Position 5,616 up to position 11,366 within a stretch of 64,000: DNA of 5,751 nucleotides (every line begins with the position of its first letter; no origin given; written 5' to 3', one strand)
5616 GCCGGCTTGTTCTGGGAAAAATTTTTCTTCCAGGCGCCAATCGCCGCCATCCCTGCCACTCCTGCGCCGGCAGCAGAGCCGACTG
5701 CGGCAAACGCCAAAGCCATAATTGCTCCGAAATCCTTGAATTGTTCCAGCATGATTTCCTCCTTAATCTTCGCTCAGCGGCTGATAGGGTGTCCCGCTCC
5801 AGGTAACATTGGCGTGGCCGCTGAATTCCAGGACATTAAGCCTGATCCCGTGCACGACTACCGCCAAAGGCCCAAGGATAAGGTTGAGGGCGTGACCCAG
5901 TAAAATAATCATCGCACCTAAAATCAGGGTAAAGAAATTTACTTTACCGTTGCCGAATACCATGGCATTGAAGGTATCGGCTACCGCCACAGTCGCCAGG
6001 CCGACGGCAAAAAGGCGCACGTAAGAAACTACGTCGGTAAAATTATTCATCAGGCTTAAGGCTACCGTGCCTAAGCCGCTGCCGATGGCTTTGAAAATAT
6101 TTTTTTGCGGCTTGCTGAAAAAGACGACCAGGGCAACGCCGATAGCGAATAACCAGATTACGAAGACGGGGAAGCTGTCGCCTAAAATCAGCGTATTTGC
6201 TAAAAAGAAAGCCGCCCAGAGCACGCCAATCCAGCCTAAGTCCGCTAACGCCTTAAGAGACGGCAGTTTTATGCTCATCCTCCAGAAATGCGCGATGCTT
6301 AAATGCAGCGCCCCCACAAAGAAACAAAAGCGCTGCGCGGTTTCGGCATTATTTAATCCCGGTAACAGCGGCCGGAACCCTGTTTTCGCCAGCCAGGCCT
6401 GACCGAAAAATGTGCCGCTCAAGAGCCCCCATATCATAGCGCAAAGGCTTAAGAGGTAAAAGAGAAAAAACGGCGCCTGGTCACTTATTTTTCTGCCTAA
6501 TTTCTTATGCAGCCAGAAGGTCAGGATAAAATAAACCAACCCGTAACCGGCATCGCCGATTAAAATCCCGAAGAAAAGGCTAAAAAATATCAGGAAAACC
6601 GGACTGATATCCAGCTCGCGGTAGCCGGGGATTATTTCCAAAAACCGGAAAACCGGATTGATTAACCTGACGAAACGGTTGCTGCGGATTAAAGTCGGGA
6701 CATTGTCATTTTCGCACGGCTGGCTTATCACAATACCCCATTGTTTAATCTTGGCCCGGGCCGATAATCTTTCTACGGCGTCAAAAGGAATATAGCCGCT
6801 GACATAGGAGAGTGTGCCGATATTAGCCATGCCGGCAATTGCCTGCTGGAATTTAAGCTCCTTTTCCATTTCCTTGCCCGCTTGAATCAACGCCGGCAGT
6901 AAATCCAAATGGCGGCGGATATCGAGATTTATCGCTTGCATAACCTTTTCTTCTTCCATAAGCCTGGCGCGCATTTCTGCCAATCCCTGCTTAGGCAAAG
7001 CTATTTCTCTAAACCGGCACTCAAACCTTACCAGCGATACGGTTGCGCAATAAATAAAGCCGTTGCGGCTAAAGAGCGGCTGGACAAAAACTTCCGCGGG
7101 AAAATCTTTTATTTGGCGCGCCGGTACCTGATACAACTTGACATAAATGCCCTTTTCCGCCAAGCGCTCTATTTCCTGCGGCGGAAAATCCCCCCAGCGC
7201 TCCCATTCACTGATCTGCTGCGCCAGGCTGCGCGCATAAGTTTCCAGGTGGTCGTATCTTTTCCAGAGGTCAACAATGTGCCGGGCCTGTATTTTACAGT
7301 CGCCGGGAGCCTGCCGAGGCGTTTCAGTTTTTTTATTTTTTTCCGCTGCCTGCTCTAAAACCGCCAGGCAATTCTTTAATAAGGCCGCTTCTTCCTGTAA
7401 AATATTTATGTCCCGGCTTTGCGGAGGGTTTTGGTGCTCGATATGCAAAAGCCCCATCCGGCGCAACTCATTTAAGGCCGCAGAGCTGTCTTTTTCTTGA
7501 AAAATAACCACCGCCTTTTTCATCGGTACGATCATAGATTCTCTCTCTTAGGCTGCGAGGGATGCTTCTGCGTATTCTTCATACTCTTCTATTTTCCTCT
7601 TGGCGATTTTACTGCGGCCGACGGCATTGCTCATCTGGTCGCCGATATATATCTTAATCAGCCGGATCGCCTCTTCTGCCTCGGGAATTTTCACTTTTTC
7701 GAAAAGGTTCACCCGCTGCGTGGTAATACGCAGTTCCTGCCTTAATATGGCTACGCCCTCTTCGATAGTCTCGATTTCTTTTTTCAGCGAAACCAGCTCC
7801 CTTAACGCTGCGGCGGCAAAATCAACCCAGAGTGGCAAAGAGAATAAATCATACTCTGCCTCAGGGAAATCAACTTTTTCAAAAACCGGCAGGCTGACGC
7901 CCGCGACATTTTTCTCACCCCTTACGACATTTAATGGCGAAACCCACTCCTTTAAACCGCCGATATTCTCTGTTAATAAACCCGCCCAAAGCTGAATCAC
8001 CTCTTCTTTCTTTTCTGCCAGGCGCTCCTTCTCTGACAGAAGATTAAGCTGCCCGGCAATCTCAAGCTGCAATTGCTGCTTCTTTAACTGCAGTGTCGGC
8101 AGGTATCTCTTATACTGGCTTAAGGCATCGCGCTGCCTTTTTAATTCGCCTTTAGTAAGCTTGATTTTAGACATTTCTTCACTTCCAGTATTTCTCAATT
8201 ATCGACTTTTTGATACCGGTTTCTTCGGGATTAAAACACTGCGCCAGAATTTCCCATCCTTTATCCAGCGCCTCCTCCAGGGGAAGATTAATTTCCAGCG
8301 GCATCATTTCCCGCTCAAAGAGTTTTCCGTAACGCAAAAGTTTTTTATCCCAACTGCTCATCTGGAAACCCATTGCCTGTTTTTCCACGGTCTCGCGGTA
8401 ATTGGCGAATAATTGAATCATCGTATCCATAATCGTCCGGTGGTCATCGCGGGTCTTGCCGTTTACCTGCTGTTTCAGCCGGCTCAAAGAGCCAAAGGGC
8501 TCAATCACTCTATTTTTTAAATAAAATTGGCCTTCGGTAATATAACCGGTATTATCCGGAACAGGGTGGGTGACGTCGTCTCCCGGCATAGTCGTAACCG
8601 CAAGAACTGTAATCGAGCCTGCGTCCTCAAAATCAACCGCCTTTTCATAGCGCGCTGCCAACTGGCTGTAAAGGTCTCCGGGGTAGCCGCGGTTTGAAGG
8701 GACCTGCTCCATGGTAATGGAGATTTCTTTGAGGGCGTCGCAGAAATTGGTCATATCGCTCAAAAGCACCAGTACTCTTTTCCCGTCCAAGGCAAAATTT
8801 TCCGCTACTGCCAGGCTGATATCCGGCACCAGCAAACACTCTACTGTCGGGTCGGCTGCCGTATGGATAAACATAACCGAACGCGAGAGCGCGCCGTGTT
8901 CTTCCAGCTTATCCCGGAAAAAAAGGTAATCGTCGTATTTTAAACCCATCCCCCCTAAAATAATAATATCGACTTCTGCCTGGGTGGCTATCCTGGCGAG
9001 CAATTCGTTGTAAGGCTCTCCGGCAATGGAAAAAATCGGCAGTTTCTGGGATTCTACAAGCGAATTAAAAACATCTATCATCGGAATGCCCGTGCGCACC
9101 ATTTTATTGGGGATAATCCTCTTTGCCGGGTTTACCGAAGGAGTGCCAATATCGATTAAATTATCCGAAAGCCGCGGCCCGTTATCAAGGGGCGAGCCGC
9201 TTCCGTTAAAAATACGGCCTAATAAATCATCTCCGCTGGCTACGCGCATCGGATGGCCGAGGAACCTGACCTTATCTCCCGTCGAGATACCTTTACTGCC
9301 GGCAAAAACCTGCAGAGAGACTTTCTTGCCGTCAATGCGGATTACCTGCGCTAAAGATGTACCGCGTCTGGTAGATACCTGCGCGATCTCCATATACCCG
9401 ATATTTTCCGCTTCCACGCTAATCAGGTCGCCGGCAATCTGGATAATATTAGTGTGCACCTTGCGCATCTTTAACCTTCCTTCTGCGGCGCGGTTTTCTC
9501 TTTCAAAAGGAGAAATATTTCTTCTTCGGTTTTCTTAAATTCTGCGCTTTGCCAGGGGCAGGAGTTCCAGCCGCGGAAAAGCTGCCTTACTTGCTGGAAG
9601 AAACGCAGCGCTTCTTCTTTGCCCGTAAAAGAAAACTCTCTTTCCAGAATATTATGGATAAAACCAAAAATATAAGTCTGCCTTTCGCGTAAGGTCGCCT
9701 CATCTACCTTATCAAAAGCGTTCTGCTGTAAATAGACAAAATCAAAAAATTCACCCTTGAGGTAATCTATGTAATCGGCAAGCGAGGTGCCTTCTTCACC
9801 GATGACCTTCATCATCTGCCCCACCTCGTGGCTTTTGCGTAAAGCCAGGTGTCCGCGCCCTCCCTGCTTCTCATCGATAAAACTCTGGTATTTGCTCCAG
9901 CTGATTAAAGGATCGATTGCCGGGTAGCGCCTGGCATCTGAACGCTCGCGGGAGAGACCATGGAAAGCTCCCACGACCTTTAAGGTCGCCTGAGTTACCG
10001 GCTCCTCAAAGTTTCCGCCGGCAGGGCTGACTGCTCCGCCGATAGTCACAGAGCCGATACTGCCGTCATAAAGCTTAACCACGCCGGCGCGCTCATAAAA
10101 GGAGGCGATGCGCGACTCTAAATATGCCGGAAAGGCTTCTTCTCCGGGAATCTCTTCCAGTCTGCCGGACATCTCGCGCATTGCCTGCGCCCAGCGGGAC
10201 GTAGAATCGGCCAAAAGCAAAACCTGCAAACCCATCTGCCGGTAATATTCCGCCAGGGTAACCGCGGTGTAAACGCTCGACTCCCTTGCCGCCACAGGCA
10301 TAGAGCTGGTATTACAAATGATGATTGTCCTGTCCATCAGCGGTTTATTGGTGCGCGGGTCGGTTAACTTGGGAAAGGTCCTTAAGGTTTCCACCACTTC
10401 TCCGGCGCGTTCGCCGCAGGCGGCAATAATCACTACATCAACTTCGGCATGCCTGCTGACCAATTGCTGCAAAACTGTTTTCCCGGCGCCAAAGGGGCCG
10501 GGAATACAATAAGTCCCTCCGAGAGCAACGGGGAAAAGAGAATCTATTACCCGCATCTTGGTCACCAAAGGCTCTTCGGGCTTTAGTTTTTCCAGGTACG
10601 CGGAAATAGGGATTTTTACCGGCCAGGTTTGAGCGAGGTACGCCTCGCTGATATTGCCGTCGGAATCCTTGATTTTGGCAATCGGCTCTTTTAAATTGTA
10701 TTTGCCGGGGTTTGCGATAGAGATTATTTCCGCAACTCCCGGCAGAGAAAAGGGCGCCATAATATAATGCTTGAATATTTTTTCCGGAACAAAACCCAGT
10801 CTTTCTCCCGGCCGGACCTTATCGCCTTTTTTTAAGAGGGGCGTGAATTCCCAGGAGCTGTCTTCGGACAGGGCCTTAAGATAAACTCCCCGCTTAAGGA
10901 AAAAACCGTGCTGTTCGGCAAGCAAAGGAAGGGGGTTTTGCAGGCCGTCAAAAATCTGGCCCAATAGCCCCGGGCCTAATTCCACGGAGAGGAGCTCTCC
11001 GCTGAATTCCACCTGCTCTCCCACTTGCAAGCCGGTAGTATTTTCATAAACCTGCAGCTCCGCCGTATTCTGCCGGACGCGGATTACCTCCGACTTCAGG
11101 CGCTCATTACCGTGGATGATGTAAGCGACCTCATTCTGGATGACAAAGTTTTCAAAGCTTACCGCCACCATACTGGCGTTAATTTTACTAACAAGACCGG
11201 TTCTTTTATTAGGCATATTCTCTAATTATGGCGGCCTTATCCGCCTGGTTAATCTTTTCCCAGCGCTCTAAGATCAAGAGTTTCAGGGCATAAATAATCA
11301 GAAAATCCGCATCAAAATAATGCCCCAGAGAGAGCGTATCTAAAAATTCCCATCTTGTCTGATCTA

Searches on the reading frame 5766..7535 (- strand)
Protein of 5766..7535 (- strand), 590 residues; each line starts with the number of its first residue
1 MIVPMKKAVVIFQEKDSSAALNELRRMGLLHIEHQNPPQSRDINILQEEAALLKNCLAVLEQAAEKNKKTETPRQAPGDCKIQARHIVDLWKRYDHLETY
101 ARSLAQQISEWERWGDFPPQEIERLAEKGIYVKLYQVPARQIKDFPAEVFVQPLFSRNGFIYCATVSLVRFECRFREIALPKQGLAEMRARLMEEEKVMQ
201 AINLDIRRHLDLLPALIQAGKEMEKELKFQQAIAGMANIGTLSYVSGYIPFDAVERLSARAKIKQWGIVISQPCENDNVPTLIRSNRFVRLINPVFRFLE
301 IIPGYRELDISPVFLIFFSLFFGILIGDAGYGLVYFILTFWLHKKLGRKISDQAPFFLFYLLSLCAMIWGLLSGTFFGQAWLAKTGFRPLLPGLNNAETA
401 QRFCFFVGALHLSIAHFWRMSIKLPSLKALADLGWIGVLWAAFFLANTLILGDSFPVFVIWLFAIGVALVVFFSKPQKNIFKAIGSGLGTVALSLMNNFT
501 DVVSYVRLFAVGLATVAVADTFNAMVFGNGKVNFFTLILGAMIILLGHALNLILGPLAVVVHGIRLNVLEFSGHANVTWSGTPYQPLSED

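Call 9: search_protein_families(library=pfam, proteins=[window:5766-7535:-], max_evalue=0.001)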
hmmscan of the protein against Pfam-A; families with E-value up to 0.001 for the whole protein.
window:5766-7535:- (590 aa): 1 family
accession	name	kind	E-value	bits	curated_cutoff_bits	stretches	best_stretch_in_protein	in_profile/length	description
PF01496.24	V_ATPase_I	-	5.8e-10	38.2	30.7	1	183-349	246-423/815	V-type ATPase 116kDa subunit family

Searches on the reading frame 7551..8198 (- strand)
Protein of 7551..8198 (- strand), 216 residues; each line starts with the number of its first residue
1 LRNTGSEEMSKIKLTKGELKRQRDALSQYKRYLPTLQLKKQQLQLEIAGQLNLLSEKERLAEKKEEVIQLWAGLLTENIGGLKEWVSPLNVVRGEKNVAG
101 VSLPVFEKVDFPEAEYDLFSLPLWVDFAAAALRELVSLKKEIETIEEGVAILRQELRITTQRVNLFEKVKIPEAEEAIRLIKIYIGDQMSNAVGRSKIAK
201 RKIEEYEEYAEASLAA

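Call 9: search_protein_families(library=pfam, proteins=[window:7551-8198:-], max_evalue=0.001)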
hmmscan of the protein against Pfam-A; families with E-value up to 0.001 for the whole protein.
window:7551-8198:- (216 aa): 1 family
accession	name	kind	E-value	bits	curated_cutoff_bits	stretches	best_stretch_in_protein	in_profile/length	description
PF01813.22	ATP-synt_D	-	1.5e-35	123.3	25.7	1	18-201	1-196/196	ATP synthase subunit D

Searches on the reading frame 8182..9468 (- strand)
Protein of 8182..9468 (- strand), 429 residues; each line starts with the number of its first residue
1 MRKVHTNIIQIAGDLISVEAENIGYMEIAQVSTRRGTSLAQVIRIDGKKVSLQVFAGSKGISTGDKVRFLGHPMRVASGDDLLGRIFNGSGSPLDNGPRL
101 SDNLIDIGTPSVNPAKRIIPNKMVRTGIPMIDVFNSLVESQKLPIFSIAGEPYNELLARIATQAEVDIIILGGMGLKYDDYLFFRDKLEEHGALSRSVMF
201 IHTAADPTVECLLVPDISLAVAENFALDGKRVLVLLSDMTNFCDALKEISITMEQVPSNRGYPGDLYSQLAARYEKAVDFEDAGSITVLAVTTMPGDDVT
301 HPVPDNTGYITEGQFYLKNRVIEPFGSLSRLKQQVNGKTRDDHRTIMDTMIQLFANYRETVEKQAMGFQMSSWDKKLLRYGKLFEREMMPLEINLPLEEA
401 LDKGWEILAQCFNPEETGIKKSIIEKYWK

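Call 9: search_protein_families(library=pfam, proteins=[window:8182-9468:-], max_evalue=0.001)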
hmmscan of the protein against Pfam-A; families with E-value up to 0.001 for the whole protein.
window:8182-9468:- (429 aa): 3 families
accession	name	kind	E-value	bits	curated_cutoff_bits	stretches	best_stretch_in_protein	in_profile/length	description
PF00006.31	ATP-synt_ab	-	9.6e-53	179.4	29.5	1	127-321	1-197/213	ATP synthase alpha/beta family, nucleotide-binding domain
PF22919.1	ATP-synt_VA_C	-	2.5e-12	47.2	24.7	1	335-428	4-101/101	C-terminal domain of V and A type ATP synthase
PF02874.29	ATP-synt_ab_N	-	3.3e-09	37.6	20.9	1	8-71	1-69/69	ATP synthase alpha/beta family, beta-barrel domain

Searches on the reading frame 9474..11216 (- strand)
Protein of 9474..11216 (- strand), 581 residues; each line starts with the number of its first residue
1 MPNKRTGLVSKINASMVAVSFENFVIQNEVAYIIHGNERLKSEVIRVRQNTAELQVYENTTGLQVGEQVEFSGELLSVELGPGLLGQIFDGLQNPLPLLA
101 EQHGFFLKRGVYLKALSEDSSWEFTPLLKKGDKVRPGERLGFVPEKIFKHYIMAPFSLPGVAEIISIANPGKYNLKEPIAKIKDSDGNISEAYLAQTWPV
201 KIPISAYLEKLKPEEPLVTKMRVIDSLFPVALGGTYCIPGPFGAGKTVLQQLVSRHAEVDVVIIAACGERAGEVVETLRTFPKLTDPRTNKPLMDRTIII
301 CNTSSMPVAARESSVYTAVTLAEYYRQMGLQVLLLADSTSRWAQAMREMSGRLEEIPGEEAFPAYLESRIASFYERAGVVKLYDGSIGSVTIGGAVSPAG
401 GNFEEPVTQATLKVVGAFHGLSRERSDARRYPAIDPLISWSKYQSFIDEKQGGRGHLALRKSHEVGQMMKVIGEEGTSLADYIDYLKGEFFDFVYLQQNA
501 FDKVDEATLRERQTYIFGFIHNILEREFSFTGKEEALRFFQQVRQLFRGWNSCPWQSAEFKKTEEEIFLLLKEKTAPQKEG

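Call 9: search_protein_families(library=pfam, proteins=[window:9474-11216:-], max_evalue=0.001)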
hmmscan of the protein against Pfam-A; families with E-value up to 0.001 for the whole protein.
window:9474-11216:- (581 aa): 4 families
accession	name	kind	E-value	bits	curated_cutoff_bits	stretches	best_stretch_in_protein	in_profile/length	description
PF00006.31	ATP-synt_ab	-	1.8e-65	221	29.5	1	221-441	2-213/213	ATP synthase alpha/beta family, nucleotide-binding domain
PF16886.11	ATP-synt_ab_Xtn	-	1.5e-22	79.6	25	1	114-201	2-88/88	ATPsynthase alpha/beta subunit barrel-sandwich domain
PF02874.29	ATP-synt_ab_N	-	1.2e-07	32.6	20.9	1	9-73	1-69/69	ATP synthase alpha/beta family, beta-barrel domain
PF22919.1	ATP-synt_VA_C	-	0.00035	21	24.7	1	458-514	22-78/101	C-terminal domain of V and A type ATP synthase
